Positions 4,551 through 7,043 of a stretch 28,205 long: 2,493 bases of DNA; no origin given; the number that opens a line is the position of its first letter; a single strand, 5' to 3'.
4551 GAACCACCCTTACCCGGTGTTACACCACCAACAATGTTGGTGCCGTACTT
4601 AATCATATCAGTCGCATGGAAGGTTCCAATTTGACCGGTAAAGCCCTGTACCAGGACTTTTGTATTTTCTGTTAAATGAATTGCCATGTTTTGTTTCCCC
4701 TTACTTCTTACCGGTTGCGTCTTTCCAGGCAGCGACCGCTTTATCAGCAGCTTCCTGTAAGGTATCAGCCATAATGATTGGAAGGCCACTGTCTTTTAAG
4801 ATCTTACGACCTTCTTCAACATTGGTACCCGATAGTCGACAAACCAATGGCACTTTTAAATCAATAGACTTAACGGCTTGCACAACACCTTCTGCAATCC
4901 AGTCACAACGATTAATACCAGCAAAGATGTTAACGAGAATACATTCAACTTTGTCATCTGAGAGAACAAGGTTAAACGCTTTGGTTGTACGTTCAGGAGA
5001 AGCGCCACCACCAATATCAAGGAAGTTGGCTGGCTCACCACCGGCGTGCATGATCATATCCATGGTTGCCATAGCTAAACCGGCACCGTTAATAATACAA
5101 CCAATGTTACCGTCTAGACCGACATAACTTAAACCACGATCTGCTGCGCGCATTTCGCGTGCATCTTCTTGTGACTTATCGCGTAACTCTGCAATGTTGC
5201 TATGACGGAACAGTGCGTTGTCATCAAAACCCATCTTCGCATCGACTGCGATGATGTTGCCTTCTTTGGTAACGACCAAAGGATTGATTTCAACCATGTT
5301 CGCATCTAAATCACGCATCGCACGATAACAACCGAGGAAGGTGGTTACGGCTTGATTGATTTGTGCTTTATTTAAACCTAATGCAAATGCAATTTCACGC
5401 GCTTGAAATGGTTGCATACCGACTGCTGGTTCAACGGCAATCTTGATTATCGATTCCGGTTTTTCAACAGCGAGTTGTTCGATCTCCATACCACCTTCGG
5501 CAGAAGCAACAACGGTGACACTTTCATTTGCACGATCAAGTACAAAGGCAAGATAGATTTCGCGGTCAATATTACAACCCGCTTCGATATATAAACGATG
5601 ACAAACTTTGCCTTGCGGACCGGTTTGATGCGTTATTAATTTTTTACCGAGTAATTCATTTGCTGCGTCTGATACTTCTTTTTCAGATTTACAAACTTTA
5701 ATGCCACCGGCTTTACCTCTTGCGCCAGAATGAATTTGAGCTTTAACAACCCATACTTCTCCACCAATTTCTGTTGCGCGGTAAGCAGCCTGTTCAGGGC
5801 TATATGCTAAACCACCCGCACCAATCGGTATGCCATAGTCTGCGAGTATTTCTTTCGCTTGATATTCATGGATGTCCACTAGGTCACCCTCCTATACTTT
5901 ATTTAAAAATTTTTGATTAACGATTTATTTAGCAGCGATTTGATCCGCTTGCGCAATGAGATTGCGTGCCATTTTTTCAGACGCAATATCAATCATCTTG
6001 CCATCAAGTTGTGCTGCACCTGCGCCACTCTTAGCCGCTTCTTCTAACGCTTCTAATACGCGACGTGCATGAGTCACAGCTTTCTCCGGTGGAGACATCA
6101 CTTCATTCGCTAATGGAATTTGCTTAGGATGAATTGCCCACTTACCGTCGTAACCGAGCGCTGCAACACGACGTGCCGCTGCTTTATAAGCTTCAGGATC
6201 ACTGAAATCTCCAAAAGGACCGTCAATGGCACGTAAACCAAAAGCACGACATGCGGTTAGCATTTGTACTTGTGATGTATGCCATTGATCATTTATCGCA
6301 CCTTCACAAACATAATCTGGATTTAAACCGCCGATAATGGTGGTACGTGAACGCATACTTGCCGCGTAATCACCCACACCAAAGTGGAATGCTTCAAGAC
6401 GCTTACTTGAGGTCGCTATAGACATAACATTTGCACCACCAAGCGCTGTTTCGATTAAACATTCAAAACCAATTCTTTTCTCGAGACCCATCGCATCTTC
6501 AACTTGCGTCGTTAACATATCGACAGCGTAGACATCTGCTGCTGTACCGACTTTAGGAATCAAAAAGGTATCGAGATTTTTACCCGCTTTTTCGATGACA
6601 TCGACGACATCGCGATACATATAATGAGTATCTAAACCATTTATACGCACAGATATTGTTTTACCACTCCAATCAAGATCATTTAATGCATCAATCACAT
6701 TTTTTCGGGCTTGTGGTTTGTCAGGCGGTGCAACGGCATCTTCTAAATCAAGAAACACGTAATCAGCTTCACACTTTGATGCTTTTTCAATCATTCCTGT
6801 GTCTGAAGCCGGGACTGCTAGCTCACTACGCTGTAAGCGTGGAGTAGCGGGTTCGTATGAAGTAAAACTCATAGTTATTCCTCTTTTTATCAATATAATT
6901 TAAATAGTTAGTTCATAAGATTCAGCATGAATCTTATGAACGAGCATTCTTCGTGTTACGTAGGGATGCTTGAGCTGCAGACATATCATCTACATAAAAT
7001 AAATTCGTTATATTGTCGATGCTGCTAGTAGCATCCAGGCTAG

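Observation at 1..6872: Compact mcl-mtkA-mtkB-reductase-ppc operon: serine-cycle C2/C4 core in an otherwise ordinary gammaproteobacterial backbone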

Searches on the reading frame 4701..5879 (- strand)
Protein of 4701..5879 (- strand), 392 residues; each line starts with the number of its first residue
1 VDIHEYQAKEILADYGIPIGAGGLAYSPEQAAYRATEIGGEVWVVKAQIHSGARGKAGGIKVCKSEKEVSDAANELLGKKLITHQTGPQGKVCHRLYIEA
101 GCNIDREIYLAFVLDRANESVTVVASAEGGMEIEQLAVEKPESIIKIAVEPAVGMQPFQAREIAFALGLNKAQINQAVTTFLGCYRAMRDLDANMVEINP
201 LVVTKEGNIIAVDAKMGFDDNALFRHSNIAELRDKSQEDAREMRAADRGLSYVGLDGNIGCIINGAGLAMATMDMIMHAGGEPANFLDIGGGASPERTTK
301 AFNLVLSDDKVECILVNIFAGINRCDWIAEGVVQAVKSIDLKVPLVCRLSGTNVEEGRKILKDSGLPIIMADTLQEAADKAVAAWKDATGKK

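Call 3: search_protein_families(library=ncbifam, proteins=[window:4701-5879:-])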
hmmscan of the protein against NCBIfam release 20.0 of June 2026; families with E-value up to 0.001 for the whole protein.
window:4701-5879:- (392 aa): 7 families
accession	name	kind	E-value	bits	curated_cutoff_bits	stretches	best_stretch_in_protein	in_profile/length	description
NF010647.0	PRK14046.1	equivalog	3e-213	708.1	604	1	1-389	1-389/392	malate--CoA ligase subunit beta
NF001913.0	PRK00696.1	equivalog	1.3e-166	554.4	370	1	1-386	1-386/388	ADP-forming succinate--CoA ligase subunit beta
TIGR01016.1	sucCoAbeta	subfamily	3.3e-155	516.8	375.55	1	1-384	1-384/386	succinate-CoA ligase subunit beta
NF045493.1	HydDutCoALig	equivalog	8.1e-07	28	1300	0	5-77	487-560/698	4-hydroxybutyrate--CoA ligase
TIGR02717.1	AcCoA-syn-alpha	equivalog_domain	2.9e-06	26.2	567.15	1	272-370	332-431/447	acetate--CoA ligase alpha subunit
NF045494.1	AcCoALig_Archglob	equivalog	0.00011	20.7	1200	0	4-77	4-78/665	acetate--CoA ligase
NF045492.1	HydPropCoALig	equivalog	0.00042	18.8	1300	0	3-79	19-96/700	3-hydroxypropionate--CoA ligase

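Call 4: search_protein_families(library=pfam, proteins=[window:4701-5879:-])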
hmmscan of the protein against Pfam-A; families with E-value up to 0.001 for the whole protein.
window:4701-5879:- (392 aa): 4 families
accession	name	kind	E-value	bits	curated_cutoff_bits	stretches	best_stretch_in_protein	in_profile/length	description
PF08442.15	ATP-grasp_2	-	5.7e-74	248.5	29.5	1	3-203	2-202/202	ATP-grasp domain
PF00549.24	Ligase_CoA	-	1.4e-34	119.4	24.5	1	263-382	2-128/128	CoA-ligase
PF24948.1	Citrate_synth_N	-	5.7e-13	49.2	83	1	41-226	52-228/232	ATP-citrate synthase ATP-grasp domain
PF13549.11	ATP-grasp_5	-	1.9e-10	40.9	27.6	1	4-216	11-219/221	ATP-grasp domain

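Call 17: find_homologous_proteins(query=window:4701-5879:-)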
Query window:4701-5879:- (392 aa): 8000 proteins with E <= 0.001 among 8000 candidates; the best 120 are listed. Only proteins of 215 to 686 residues were searched: fused or split forms outside these lengths cannot appear, so this answer is no evidence that the protein stands alone or is whole; find_related_loci, which searches DNA, has no such limit.
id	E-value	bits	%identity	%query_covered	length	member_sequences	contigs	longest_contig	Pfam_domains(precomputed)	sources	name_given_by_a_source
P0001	9.3e-256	866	100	100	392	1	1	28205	PF00549.25,PF08442.16,PF13549.12,PF24948.2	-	-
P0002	3.8e-250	847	97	100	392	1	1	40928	PF00549.25,PF08442.16,PF13549.12,PF24948.2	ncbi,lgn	-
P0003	4.7e-250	847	97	100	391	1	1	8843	PF00549.25,PF08442.16,PF13549.12,PF24948.2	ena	-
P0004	9.4e-250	846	97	100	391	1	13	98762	PF00549.25,PF08442.16,PF13549.12,PF24948.2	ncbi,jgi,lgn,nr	ncbi:MAG TPA: malate--CoA ligase subunit beta [Thiotrichaceae bacterium]|jgi:succinyl-CoA synthetase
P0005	1.2e-249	846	97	100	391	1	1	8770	PF00549.25,PF08442.16,PF13549.12,PF24948.2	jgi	-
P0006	1.7e-249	845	97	100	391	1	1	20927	PF00549.25,PF08442.16,PF13549.12,PF24948.2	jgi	jgi:succinyl-CoA synthetase beta subunit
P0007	4.3e-249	844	97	100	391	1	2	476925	PF00549.25,PF08442.16,PF13549.12,PF24948.2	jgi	jgi:malate-CoA ligase subunit beta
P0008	4.9e-248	840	97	100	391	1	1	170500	PF00549.25,PF08442.16,PF13549.12,PF24948.2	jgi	jgi:malate-CoA ligase subunit beta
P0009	2.1e-247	838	96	100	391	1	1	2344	PF00549.25,PF08442.16,PF13549.12,PF24948.2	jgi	-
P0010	5.0e-247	837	96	100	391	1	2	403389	PF00549.25,PF08442.16,PF13549.12,PF24948.2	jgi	jgi:malate-CoA ligase subunit beta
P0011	5.1e-247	837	96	100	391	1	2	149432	PF00549.25,PF08442.16,PF13549.12,PF24948.2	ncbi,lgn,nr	ncbi:MAG: malate--CoA ligase subunit beta [Proteobacteria bacterium]|nr:malate--CoA ligase subunit b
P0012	6.9e-247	837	96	100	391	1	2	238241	PF00549.25,PF08442.16,PF13549.12,PF24948.2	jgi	jgi:malate-CoA ligase subunit beta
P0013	1.2e-246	836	96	100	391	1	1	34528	PF00549.25,PF08442.16,PF13549.12,PF24948.2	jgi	jgi:malate-CoA ligase subunit beta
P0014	4.4e-246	834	96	100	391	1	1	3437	PF00549.25,PF08442.16,PF13549.12,PF24948.2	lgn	-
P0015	5.3e-246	834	96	100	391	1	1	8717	PF00549.25,PF08442.16,PF13549.12,PF24948.2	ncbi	ncbi:MAG: malate--CoA ligase subunit beta [Pseudomonadota bacterium]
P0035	1.4e-238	809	93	100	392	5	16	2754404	PF00549.25,PF08442.16,PF13549.12,PF24948.2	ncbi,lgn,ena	ncbi:MAG: malate--CoA ligase subunit beta [Gammaproteobacteria bacterium]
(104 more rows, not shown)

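Call 18: find_encoding_contigs(protein=P0035, flank=10000, max_places=3)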
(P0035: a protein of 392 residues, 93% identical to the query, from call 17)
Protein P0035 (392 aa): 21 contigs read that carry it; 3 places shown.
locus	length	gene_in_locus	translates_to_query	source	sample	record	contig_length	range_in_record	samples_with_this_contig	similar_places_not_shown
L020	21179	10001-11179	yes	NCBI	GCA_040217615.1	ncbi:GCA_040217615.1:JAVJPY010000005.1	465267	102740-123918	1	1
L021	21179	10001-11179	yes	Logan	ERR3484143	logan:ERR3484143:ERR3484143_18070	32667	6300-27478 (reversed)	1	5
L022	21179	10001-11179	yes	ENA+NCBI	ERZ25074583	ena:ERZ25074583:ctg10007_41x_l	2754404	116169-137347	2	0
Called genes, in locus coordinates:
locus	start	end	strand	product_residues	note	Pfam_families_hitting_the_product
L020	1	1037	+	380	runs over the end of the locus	PF00226:DnaJ, PF01556:DnaJ_C, PF00684:DnaJ_CXXCXGXG, PF27439:DnaJ_C_2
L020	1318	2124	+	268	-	PF01113:DapB_N, PF05173:DapB_C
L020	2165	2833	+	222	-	-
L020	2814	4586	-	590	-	PF20423:AceK_regulatory, PF06315:AceK_kinase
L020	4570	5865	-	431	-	PF00180:Iso_dh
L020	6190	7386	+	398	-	PF01053:Cys_Met_Meta_PP, PF00155:Aminotran_1_2, PF01041:DegT_DnrJ_EryC1 (weak), PF00266:Aminotran_5 (faint)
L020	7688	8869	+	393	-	PF00266:Aminotran_5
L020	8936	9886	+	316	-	PF03328:HpcH_HpaI, PF15617:C-C_Bond_Lyase (faint), PF22484:DUF6986 (weak)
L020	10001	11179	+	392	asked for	PF08442:ATP-grasp_2, PF13549:ATP-grasp_5, PF24948:Citrate_synth_N, PF00549:Ligase_CoA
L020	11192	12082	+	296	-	PF02629:CoA_binding, PF00549:Ligase_CoA, PF13607:Succ_CoA_lig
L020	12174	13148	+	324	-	PF00389:2-Hacid_dh, PF02826:2-Hacid_dh_C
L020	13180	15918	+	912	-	PF00311:PEPcase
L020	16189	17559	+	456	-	PF00266:Aminotran_5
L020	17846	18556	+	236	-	-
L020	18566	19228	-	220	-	PF00106:adh_short, PF08659:KR (weak), PF13561:adh_short_C2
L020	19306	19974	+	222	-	PF10677:DUF2490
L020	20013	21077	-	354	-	-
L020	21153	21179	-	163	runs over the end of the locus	PF13453:Zn_ribbon_TFIIB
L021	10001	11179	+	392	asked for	PF08442:ATP-grasp_2, PF13549:ATP-grasp_5, PF24948:Citrate_synth_N, PF00549:Ligase_CoA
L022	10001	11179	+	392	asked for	PF08442:ATP-grasp_2, PF13549:ATP-grasp_5, PF24948:Citrate_synth_N, PF00549:Ligase_CoA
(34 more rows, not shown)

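Call 19: find_related_loci(query=window:4701-5879:-, collection=genome_contigs, flank=10000)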
Query window:4701-5879:- (392 aa) in genome_contigs; peptide patterns used: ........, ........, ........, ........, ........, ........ (x = any residue, [..] = any of these).
600 stretches matched a pattern (row limit reached: there are more); 578 encode a relative of the query (tblastn E <= 1e-3); the best 80 are kept; 80 distinct loci.
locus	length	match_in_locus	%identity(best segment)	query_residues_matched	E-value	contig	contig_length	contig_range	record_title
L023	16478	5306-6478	93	1-391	0e+0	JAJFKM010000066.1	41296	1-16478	MAG: Gammaproteobacteria bacterium isolate OFTM63 OFTM63_65, whole genome shotgun sequence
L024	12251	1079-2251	87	1-391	0e+0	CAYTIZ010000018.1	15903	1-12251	MAG TPA_asm: uncultured Enterobacteriaceae bacterium isolate SRP215229_co1_1 genome assembly, contig: NODE_2274_length_1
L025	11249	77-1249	88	1-391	0e+0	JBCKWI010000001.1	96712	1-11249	Gammaproteobacteria bacterium isolate SLM_MC1B_02-G04 Node_1_length_96712_cov_70.931012, whole genome shotgun sequence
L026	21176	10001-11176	86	1-392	0e+0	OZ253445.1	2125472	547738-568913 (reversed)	MAG: Gammaproteobacteria bacterium isolate 784a0e4a-5893-478c-96b6-681db1ea85f7 genome assembly, chromosome: 1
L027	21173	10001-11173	86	1-391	0e+0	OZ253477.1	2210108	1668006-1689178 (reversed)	MAG: Gammaproteobacteria bacterium isolate cd91ca9d-c811-4c78-9398-bef48b39456d genome assembly, chromosome: 1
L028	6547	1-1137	87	12-391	0e+0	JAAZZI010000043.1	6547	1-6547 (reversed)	MAG: Gammaproteobacteria bacterium isolate bin9s NODE_43_length_6547_cov_4.406808, whole genome shotgun sequence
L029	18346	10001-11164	84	1-388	0e+0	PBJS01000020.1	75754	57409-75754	MAG: Legionellales bacterium isolate SP289 112681, whole genome shotgun sequence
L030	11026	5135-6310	83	1-392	0e+0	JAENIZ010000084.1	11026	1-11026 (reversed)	MAG: Gammaproteobacteria bacterium isolate CoA_2_bin.44 scaffold_8033, whole genome shotgun sequence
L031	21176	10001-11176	88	1-392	0e+0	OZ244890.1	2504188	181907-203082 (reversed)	MAG: Gammaproteobacteria bacterium isolate 4a6f340b-8a7c-42a5-93aa-a61a6e082441 genome assembly, chromosome: 1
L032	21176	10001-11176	81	1-392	0e+0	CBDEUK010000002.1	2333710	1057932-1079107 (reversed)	MAG: Gammaproteobacteria bacterium isolate aaa19712-8064-448f-a3ea-3039ebdaf282 genome assembly, contig: contig_2, whole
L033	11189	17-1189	79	1-391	0e+0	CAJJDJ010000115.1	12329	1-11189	MAG: Thiotrichaceae bacterium UBA7359 isolate FRAM18_bin315 genome assembly, contig: FRAM18_bin315-115, whole genome sho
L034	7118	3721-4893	82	1-391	0e+0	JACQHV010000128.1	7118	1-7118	MAG: Gammaproteobacteria bacterium isolate NC_groundwater_1108_Ag_S2p5_46_34 S_2p5_S6_coassembly_k141_2531007, whole gen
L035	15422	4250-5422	76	1-391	0e+0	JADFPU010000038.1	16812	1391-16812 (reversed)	MAG: Proteobacteria bacterium isolate B75T3L11 B75T3L11_NODE3193, whole genome shotgun sequence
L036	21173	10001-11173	76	1-391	0e+0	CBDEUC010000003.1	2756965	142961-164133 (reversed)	MAG: Gammaproteobacteria bacterium isolate 8e3bc6ce-b841-443b-bc1b-2004cf7c1c0e genome assembly, contig: contig_3, whole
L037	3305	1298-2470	76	1-391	0e+0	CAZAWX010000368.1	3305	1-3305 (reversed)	MAG TPA_asm: uncultured Ectothiorhodospiraceae bacterium isolate binchicken_co275_208 genome assembly, contig: NODE_6349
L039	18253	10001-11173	97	1-391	0e+0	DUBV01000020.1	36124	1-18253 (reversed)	MAG TPA_asm: Thiotrichaceae bacterium isolate UWMA-0311 NODE_1601_length_36124_cov_0.589924, whole genome shotgun sequen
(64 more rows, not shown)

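Call 25: search_protein_families(library=ncbifam, proteins=[L020:7688-8869:+, L020:16189-17559:+], max_evalue=0.00001)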
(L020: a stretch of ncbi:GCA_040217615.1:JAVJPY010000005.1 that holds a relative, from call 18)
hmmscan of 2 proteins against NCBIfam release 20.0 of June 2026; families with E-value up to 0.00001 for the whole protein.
L020:7688-8869:+ (393 aa): 8 families
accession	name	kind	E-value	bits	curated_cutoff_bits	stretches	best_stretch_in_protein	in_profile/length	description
NF045640.1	AspGlyoxATaseBhcA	equivalog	1.8e-183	609.9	650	1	1-390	1-390/395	L-aspartate--glyoxylate aminotransferase BhcA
NF046070.1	PyrdoxPyrvTramin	equivalog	2.5e-44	151.6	600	1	11-350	12-349/369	pyridoxamine--pyruvate transaminase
TIGR03301.1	PhnW-AepZ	equivalog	4e-37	128.4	360.8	1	7-349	2-340/355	2-aminoethylphosphonate aminotransferase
NF010006.0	PRK13479.1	equivalog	2e-23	83.1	296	1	5-365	6-362/369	2-aminoethylphosphonate--pyruvate transaminase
TIGR02326.1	transamin_PhnW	equivalog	2.6e-21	76.1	400.8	1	6-351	5-347/363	2-aminoethylphosphonate--pyruvate transaminase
TIGR01979.1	sufS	subfamily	6.9e-08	31.8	475.1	1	73-215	102-239/403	SufS family cysteine desulfurase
TIGR01976.1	am_tr_V_VC1184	hypoth_equivalog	1.7e-06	27.6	352.35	1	70-280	97-295/401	cysteine desulfurase-like protein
TIGR01977.1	am_tr_V_EF2568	hypoth_equivalog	2.3e-06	26.9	377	1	44-213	51-216/376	cysteine desulfurase family protein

L020:16189-17559:+ (456 aa): 8 families
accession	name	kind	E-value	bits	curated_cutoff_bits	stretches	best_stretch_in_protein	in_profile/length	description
NF045640.1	AspGlyoxATaseBhcA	equivalog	8.5e-55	186.3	650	1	46-442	9-388/395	L-aspartate--glyoxylate aminotransferase BhcA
NF046070.1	PyrdoxPyrvTramin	equivalog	6.2e-25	87.8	600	1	48-373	12-320/369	pyridoxamine--pyruvate transaminase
TIGR03301.1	PhnW-AepZ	equivalog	5.3e-21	75.4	360.8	1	45-362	3-303/355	2-aminoethylphosphonate aminotransferase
NF010006.0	PRK13479.1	equivalog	2.7e-14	53.1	296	1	43-268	7-221/369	2-aminoethylphosphonate--pyruvate transaminase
TIGR02326.1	transamin_PhnW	equivalog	3.7e-13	49.3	400.8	1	45-270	7-221/363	2-aminoethylphosphonate--pyruvate transaminase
TIGR03402.1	FeS_nifS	equivalog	5.1e-07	28.8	530.75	1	71-252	39-209/379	cysteine desulfurase NifS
TIGR02539.1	SepCysS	equivalog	1.6e-06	27.4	365.25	1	162-264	132-232/370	O-phospho-L-seryl-tRNA:Cys-tRNA synthase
NF006810.0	PRK09331.1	subfamily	4.3e-06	25.7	301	1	167-266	151-248/397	Sep-tRNA:Cys-tRNA synthetase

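Call 85: search_protein_families(library=pfam, proteins=[L039:16771-17292:+, L039:17298-18134:+], max_evalue=0.0001)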
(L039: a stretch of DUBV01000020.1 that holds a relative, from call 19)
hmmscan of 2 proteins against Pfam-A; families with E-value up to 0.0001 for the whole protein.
L039:16771-17292:+ (173 aa): 0 families

L039:17298-18134:+ (278 aa): 1 family
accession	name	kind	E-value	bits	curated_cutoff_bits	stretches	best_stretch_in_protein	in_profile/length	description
PF16872.10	putAbiC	-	9.2e-22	77.8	22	1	186-260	1-77/80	Putative phage abortive infection protein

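Call 87: search_solved_structures(query=L020:7688-8869:+, max_evalue=1e-30)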
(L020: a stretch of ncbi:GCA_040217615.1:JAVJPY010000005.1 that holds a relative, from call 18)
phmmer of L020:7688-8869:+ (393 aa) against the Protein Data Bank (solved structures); distinct sequences matched with E-value up to 1e-30: 22.
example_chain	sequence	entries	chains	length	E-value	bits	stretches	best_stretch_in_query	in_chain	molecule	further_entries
6pk1_A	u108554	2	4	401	5e-137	460.3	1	2-385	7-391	Serine--glyoxylate aminotransferase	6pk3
2huf_A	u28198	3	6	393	1.9e-41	145.7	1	6-347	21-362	Alanine glyoxylate aminotransferase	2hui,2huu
2dr1_A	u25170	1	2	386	8.8e-41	143.5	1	7-349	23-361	386aa long hypothetical serine aminotransferase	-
3zrp_A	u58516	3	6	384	1.8e-39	139.2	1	52-386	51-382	SERINE-PYRUVATE AMINOTRANSFERASE (AGXT)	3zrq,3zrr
1j04_A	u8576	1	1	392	3.4e-39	138.3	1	6-346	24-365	alanine--glyoxylate aminotransferase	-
1vjo_A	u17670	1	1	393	1.9e-38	135.8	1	6-347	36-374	alanine--glyoxylate aminotransferase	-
5f9s_A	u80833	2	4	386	2.5e-38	135.4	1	6-346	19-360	Serine--pyruvate aminotransferase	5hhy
2yob_A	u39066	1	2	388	2.5e-38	135.4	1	6-346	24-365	SERINE--PYRUVATE AMINOTRANSFERASE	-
1h0c_A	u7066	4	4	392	2.6e-38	135.3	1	6-346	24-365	SERINE--GLYOXYLATE AMINOTRANSFERASE | Serine--pyruvate aminotransferase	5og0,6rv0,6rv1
7ns7_A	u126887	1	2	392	2.6e-38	135.3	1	6-346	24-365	L-alanine:glyoxylate aminotransferase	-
4kxk_A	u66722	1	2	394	2.6e-38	135.3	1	6-346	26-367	Serine--pyruvate aminotransferase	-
4kyo_A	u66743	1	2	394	2.7e-38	135.3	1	6-346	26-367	Serine-pyruvate aminotransferase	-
3r9a_A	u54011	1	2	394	2.7e-38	135.3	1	6-346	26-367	Serine--pyruvate aminotransferase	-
4cbr_A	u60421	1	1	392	1.3e-37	133.1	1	6-346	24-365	SERINE--PYRUVATE AMINOTRANSFERASE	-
5ofy_A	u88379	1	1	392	1.3e-37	133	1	6-346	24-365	Serine--pyruvate aminotransferase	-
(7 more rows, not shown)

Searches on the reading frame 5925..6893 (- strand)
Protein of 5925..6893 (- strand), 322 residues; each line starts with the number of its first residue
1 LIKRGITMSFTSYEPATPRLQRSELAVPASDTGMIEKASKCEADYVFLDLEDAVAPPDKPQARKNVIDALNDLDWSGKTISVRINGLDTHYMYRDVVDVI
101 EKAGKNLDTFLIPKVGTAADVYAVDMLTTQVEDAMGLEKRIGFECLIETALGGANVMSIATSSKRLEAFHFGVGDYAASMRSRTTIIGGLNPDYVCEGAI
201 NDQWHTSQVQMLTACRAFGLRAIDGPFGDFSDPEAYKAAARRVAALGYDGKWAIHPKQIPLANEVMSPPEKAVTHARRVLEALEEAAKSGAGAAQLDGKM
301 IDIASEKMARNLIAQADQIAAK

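Call 3: search_protein_families(library=ncbifam, proteins=[window:5925-6893:-])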
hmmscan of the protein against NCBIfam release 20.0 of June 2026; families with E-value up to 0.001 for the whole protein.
window:5925-6893:- (322 aa): 4 families
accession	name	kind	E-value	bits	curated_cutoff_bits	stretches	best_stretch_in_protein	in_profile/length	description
TIGR01588.1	citE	equivalog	3.9e-51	173.8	443.4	1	19-314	1-281/288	citrate (pro-3S)-lyase subunit beta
NF038242.1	RipC_Ccl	equivalog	8.3e-47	159.9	375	1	22-316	2-268/268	itaconate degradation C-C-lyase RipC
NF041626.1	malyCoAlyase_Halo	equivalog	2.6e-34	118.7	500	1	43-320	34-317/340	L-malyl-CoA/beta-methylmalyl-CoA lyase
NF041315.1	malate_syn_AceB_Halo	equivalog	7.1e-15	54.6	780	1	75-275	83-276/429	malate synthase AceB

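Call 4: search_protein_families(library=pfam, proteins=[window:5925-6893:-])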
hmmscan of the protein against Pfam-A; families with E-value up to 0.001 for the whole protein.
window:5925-6893:- (322 aa): 3 families
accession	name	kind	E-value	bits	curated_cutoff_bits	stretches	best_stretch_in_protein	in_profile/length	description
PF03328.21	HpcH_HpaI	-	1.2e-37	129.8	25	1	24-256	3-221/221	HpcH/HpaI aldolase/citrate lyase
PF15617.12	C-C_Bond_Lyase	-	1e-09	38.4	28.4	1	27-129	13-122/320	C-C_Bond_Lyase of the TIM-Barrel fold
PF22484.2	DUF6986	-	2e-07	30.6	27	1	101-180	156-245/408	Domain of unknown function (DUF6986)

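Call 47: search_solved_structures(query=window:5925-6893:-, max_evalue=1e-20)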
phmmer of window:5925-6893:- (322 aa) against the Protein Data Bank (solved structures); distinct sequences matched with E-value up to 1e-20: 7.
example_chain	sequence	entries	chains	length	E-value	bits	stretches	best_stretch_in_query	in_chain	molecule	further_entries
5ugr_A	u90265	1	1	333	1.9e-128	431.3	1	8-321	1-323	Malyl-CoA lyase/beta-methylmalyl-CoA lyase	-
4l9y_A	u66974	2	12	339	3.9e-96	325.2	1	7-321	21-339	Malyl-CoA lyase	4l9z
6kin_A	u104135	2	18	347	2e-44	155.5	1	42-321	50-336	HpcH/HpaI aldolase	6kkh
4l7z_A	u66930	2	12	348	2.1e-44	155.4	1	42-321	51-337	HpcH/HpaI aldolase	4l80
3qll_A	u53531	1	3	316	1.8e-28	103.1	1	21-316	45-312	Citrate lyase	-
5vxc_A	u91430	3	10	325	1.4e-25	93.6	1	12-320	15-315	Citrate lyase subunit beta-like protein, mitochondrial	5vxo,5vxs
1sgj_A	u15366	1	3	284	1.9e-23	86.6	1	16-314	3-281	citrate lyase, beta subunit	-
